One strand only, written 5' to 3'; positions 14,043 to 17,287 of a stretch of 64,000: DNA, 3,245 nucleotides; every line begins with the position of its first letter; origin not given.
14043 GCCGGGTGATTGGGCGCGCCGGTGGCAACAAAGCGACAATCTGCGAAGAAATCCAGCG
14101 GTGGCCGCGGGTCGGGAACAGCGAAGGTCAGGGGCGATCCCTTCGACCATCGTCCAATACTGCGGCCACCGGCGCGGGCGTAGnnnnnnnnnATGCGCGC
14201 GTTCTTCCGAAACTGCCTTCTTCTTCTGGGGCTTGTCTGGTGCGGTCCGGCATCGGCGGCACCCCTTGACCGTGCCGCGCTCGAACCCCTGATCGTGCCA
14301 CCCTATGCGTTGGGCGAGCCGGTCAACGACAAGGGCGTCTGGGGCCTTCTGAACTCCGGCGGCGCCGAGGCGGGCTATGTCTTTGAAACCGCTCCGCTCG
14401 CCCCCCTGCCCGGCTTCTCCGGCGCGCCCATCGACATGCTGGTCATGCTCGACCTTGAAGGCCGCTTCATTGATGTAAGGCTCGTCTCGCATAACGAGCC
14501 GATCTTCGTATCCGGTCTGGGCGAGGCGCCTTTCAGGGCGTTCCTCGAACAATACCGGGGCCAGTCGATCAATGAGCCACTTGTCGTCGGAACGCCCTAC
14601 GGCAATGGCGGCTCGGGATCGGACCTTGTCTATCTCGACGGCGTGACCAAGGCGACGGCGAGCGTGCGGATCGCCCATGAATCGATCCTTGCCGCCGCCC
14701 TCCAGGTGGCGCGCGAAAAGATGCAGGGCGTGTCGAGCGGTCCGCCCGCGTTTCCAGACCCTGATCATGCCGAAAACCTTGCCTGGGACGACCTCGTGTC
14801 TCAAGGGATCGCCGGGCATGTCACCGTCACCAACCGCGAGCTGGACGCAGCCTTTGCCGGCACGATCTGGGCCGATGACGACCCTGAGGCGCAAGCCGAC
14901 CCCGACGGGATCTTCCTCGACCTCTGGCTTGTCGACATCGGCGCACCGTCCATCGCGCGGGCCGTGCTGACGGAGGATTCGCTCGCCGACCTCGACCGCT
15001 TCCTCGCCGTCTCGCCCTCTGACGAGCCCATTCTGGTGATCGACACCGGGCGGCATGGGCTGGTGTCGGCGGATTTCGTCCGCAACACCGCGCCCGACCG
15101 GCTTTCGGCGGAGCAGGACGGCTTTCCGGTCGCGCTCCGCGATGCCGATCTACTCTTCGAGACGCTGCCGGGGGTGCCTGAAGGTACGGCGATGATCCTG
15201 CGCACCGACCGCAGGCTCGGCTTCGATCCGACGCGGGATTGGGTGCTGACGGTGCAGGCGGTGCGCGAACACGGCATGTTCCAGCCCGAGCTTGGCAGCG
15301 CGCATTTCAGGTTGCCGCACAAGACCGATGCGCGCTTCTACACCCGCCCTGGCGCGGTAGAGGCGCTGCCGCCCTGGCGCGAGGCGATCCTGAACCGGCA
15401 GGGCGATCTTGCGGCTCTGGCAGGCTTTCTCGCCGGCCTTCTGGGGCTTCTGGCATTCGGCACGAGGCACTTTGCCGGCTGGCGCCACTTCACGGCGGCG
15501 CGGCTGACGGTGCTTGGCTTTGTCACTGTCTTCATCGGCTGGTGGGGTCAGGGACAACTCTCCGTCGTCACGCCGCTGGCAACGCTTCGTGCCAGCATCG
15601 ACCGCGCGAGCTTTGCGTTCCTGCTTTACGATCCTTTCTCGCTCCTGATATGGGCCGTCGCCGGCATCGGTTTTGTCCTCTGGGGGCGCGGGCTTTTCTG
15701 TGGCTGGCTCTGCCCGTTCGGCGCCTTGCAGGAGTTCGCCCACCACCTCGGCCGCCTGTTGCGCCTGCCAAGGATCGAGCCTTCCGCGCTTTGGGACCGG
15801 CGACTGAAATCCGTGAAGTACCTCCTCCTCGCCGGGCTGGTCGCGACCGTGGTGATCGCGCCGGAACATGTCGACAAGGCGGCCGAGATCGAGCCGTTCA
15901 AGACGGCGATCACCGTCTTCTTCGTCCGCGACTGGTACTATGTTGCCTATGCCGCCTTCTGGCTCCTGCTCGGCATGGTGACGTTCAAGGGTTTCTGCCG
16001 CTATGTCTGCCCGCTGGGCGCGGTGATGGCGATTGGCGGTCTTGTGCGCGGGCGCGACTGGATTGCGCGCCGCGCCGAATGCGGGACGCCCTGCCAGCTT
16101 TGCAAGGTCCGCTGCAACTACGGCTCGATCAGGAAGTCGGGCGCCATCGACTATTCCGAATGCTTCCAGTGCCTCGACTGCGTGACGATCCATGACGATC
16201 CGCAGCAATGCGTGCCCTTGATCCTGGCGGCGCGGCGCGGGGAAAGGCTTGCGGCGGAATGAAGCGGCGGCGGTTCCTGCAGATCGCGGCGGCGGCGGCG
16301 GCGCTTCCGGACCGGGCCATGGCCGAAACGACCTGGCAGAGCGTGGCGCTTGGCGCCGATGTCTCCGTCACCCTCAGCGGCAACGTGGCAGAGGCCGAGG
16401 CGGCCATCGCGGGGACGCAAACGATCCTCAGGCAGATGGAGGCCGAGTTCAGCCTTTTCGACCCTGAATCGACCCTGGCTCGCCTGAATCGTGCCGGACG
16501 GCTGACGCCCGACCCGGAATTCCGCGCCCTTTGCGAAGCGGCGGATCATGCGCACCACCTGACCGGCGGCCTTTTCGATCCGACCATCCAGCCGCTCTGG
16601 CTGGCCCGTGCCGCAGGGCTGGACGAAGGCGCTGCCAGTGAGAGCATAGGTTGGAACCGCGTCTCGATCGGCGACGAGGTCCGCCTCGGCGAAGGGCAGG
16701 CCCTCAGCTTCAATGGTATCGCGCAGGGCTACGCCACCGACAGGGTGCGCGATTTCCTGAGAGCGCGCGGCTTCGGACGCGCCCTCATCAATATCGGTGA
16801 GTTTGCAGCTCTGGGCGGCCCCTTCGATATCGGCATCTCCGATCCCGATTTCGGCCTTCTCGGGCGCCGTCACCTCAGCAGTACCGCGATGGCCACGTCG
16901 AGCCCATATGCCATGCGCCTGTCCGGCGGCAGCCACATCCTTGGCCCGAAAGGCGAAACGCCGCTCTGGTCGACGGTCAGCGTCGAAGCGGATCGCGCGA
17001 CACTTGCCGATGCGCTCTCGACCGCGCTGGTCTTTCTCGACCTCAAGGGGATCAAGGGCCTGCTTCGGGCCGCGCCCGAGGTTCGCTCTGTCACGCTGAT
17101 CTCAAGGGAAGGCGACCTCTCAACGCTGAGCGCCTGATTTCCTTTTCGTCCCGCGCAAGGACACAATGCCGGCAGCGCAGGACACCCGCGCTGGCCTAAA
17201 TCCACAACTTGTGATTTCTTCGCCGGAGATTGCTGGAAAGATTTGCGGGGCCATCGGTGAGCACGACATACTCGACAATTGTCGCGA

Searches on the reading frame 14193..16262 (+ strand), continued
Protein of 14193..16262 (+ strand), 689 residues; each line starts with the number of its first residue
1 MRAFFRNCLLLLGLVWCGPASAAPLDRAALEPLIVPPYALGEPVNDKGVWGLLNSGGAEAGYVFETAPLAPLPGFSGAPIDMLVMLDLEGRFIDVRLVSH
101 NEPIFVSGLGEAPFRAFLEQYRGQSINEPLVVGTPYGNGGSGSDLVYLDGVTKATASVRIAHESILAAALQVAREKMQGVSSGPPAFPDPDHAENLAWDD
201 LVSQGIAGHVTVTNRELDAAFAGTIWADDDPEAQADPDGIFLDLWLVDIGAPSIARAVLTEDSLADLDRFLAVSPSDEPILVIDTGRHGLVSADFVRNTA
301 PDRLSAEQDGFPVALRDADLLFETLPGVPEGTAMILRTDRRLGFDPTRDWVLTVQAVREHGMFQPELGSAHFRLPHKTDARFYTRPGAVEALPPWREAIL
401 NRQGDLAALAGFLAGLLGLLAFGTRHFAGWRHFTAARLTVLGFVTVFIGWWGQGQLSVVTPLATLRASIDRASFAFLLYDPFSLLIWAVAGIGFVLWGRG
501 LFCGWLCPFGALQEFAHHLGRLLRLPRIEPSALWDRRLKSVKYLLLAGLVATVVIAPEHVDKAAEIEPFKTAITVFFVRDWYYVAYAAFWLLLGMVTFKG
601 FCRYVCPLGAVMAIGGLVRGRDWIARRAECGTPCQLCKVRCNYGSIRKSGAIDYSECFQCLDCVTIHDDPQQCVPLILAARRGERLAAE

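Call 40: get_annotated_region(hit=H13, flank=9000)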
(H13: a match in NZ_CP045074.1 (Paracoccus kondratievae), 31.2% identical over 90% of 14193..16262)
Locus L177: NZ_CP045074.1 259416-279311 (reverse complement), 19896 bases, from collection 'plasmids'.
description: Paracoccus kondratievae strain BJQ0001 plasmid unnamed1, complete sequence
organism: Paracoccus kondratievae (NCBI taxid 135740)
taxonomy: Bacteria; Pseudomonadota; Alphaproteobacteria; Rhodobacterales; Paracoccaceae; Paracoccus; Paracoccus kondratievae
host: -; source: genome assembly,the fermentation starter of Baijiu; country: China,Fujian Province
typing (MOB-suite, as given by PLSDB): non-mobilizable
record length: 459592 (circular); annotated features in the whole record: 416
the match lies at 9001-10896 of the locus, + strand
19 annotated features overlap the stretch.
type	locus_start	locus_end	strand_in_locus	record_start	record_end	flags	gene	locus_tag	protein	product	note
CDS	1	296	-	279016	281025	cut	-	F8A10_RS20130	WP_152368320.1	CocE/NonD family hydrolase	GO:0008152 - metabolic process [Evidence IEA]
CDS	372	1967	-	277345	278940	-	-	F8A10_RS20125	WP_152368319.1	ABC transporter ATP-binding protein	-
CDS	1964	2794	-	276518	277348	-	-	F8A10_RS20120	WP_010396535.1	ABC transporter permease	-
CDS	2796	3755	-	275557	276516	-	-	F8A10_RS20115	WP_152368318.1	ABC transporter permease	GO:0055085 - transmembrane transport [Evidence IEA]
CDS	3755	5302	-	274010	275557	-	-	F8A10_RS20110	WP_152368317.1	ABC transporter substrate-binding protein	-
CDS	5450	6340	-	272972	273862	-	-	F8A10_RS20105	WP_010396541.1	LysR family transcriptional regulator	GO:0006355 - regulation of DNA-templated transcription [Evidence IEA]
CDS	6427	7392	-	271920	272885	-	-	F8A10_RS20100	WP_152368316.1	LysR family transcriptional regulator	GO:0006355 - regulation of DNA-templated transcription [Evidence IEA]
CDS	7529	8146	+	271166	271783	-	-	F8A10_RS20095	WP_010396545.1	FMN-dependent NADH-azoreductase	-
CDS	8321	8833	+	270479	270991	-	-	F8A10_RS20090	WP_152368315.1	hypothetical protein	-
CDS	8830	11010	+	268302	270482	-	-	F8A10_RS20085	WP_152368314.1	NosR/NirI family protein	-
CDS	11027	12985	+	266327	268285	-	nosZ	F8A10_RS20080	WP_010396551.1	TAT-dependent nitrous-oxide reductase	GO:0019333 - denitrification pathway [Evidence IEA]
CDS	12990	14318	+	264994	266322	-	-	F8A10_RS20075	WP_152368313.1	nitrous oxide reductase family maturation protein NosD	-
CDS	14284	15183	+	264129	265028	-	-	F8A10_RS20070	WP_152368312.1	ABC transporter ATP-binding protein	-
CDS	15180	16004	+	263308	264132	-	-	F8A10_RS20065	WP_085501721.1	ABC transporter permease subunit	GO:0055085 - transmembrane transport [Evidence IEA]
CDS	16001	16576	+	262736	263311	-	-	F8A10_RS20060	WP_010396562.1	nitrous oxide reductase accessory protein NosL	-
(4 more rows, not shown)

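Call 53: get_annotated_region(hit=H1, flank=14000)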
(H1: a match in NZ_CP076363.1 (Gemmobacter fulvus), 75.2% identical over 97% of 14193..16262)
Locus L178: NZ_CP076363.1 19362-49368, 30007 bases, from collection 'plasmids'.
description: Gemmobacter fulvus strain con5 plasmid p2, complete sequence
organism: Gemmobacter fulvus (NCBI taxid 2840474)
taxonomy: Bacteria; Pseudomonadota; Alphaproteobacteria; Rhodobacterales; Paracoccaceae; Gemmobacter; Gemmobacter fulvus
host: -; source: cell culture,Anabaena culture; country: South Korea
typing (MOB-suite, as given by PLSDB): non-mobilizable
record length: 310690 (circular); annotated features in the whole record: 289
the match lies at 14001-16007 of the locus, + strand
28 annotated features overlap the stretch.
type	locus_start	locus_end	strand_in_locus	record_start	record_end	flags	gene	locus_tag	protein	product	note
CDS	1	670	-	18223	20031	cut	thiC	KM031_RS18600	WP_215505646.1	phosphomethylpyrimidine synthase ThiC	GO:0009228 - thiamine biosynthetic process [Evidence IEA]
CDS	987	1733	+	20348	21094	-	-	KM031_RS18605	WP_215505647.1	endonuclease/exonuclease/phosphatase family protein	-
CDS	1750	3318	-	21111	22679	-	-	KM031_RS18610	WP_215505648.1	phospholipase D family protein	-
CDS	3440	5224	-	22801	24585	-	-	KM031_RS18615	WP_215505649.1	biotin carboxylase N-terminal domain-containing protein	-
CDS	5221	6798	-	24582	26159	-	-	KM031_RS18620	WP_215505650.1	carboxyltransferase domain-containing protein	-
CDS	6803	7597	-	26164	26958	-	-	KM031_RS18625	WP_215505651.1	putative hydro-lyase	-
CDS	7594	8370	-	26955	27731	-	-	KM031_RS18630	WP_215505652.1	5-oxoprolinase subunit PxpA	GO:0005975 - carbohydrate metabolic process [Evidence IEA]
CDS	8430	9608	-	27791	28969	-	-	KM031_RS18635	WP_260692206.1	NRAMP family divalent metal transporter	-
CDS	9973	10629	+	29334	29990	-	-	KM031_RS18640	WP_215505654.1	GntR family transcriptional regulator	-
CDS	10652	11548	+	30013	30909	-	-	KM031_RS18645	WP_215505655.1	LysR family transcriptional regulator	GO:0006355 - regulation of DNA-templated transcription [Evidence IEA]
CDS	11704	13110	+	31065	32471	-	aspA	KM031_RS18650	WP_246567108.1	aspartate ammonia-lyase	GO:0006520 - amino acid metabolic process [Evidence IEA]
CDS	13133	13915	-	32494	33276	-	-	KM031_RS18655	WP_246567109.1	ABC transporter permease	-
CDS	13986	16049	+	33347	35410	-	-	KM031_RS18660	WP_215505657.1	4Fe-4S binding protein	-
CDS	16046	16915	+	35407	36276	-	-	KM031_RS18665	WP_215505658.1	FAD:protein FMN transferase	-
CDS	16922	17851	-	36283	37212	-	-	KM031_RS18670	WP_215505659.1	transporter substrate-binding domain-containing protein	-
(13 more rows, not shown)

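Call 67: search_protein_families(library=pfam, proteins=[L009:307-2859:+, L009:2846-3343:+, L009:3340-4362:+, L009:4405-5028:+, L009:5035-5646:-, L009:5713-7086:-], max_evalue=0.0001)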
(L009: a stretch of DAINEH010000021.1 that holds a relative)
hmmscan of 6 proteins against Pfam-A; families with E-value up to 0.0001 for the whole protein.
L009:307-2859:+ (850 aa): 4 families
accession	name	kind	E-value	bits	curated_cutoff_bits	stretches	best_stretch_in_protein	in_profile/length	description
PF13603.12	tRNA-synt_1_2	-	1.4e-51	175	25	1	222-406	2-182/185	Leucyl-tRNA synthetase, editing domain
PF00133.28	tRNA-synt_1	-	1.6e-49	169.2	22.7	3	14-225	2-226/414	tRNA synthetases class I (I, L, M and V)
PF09334.17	tRNA-synt_1g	-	2.2e-26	93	20.1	2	37-171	3-135/391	tRNA synthetases class I (M)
PF08264.19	Anticodon_1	-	1.7e-21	77.1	25.1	1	694-815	1-145/148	Anticodon-binding domain of tRNA ligase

L009:2846-3343:+ (165 aa): 1 family
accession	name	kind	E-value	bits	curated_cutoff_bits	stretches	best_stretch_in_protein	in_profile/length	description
PF04390.17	LptE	-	1e-05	26.6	23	1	47-155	14-118/118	Lipopolysaccharide-assembly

L009:3340-4362:+ (340 aa): 0 families

L009:4405-5028:+ (207 aa): 3 families
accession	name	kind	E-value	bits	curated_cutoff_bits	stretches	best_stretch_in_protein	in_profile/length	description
PF13417.12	GST_N_3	-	3.5e-16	59.7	22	1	21-85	7-73/75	Glutathione S-transferase, N-terminal domain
PF13409.12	GST_N_2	-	2.3e-15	57.4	25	1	21-81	2-69/70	Glutathione S-transferase, N-terminal domain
PF02798.26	GST_N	-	7.6e-11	42.6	20.9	1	20-80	10-75/76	Glutathione S-transferase, N-terminal domain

L009:5035-5646:- (203 aa): 1 family
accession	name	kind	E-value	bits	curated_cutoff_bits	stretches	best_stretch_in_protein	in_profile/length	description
PF13578.12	Methyltransf_24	-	2.6e-15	57.6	26.3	1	36-157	2-105/105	Methyltransferase domain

L009:5713-7086:- (457 aa): 7 families
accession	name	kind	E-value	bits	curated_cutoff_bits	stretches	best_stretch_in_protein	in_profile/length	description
PF03486.20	HI0933_like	-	4.4e-59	200.3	50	1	72-451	2-243/244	HI0933-like protein Rossmann domain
PF22780.1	HI0933_like_1st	-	1.1e-15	58.3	27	1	264-399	9-165/165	HI0933-like protein barrel and H2TH domain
PF00890.30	FAD_binding_2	-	6.1e-09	36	20.4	1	72-104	1-33/414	FAD binding domain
PF01494.25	FAD_binding_3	-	2.7e-07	30.6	22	1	71-107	2-38/349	FAD binding domain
PF13450.12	NAD_binding_8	-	7.3e-06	26.6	21.9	1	75-104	1-30/68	NAD(P)-binding Rossmann-like domain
PF07992.20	Pyr_redox_2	-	1.2e-05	25.3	26.1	1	72-107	2-38/291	Pyridine nucleotide-disulphide oxidoreductase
PF01266.30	DAO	-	2e-05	24.7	27.9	1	72-106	1-35/353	FAD dependent oxidoreductase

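Call 68: search_protein_families(library=pfam, proteins=[L177:8830-9500:+], max_evalue=10)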
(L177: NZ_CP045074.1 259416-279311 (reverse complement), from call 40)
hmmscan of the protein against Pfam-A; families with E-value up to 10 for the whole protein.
L177:8830-9500:+ (223 aa): 1 family
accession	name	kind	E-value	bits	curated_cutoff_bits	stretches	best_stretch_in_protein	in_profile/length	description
PF04205.19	FMN_bind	-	4.4e-07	30.9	22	1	77-159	1-72/77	FMN-binding domain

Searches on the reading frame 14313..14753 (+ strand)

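Call 68: search_protein_families(library=pfam, proteins=[window:14313-14753:+], max_evalue=10)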
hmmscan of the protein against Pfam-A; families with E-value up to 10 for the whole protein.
seq(147 aa): 1 family
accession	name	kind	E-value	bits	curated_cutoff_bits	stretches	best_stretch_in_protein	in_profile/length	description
PF04205.19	FMN_bind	-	0.0045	18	22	1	35-124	2-71/77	FMN-binding domain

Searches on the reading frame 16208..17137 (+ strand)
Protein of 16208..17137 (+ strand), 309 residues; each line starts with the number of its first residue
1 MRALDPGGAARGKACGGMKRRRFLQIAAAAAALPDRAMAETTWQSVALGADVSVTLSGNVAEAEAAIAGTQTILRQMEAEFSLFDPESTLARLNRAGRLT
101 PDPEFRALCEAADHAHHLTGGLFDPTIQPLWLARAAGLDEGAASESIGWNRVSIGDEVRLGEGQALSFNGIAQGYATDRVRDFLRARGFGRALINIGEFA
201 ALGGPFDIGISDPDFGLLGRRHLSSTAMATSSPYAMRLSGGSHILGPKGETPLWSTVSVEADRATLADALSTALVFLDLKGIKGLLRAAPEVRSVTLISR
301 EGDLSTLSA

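Call 3: search_protein_families(library=pfam, proteins=[window:16208-17137:+], max_evalue=0.01)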
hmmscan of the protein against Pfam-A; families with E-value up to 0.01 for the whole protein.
window:16208-17137:+ (309 aa): 1 family
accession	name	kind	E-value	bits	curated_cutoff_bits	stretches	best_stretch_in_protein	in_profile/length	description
PF02424.20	ApbE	-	1.5e-41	143.1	25.6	1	49-289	2-258/266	ApbE family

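Call 4: search_protein_families(library=ncbifam, proteins=[window:16208-17137:+], max_evalue=0.01)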
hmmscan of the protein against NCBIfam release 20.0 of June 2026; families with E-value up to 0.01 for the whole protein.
window:16208-17137:+ (309 aa): 2 families
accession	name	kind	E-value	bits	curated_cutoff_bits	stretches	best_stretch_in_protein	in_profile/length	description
NF007774.0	PRK10461.1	equivalog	0.00019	20.4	498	0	36-130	30-128/351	FAD:protein FMN transferase ApbE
NF041268.1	capreo_Cph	equivalog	0.0034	17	390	1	22-59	41-78/285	capreomycin phosphotransferase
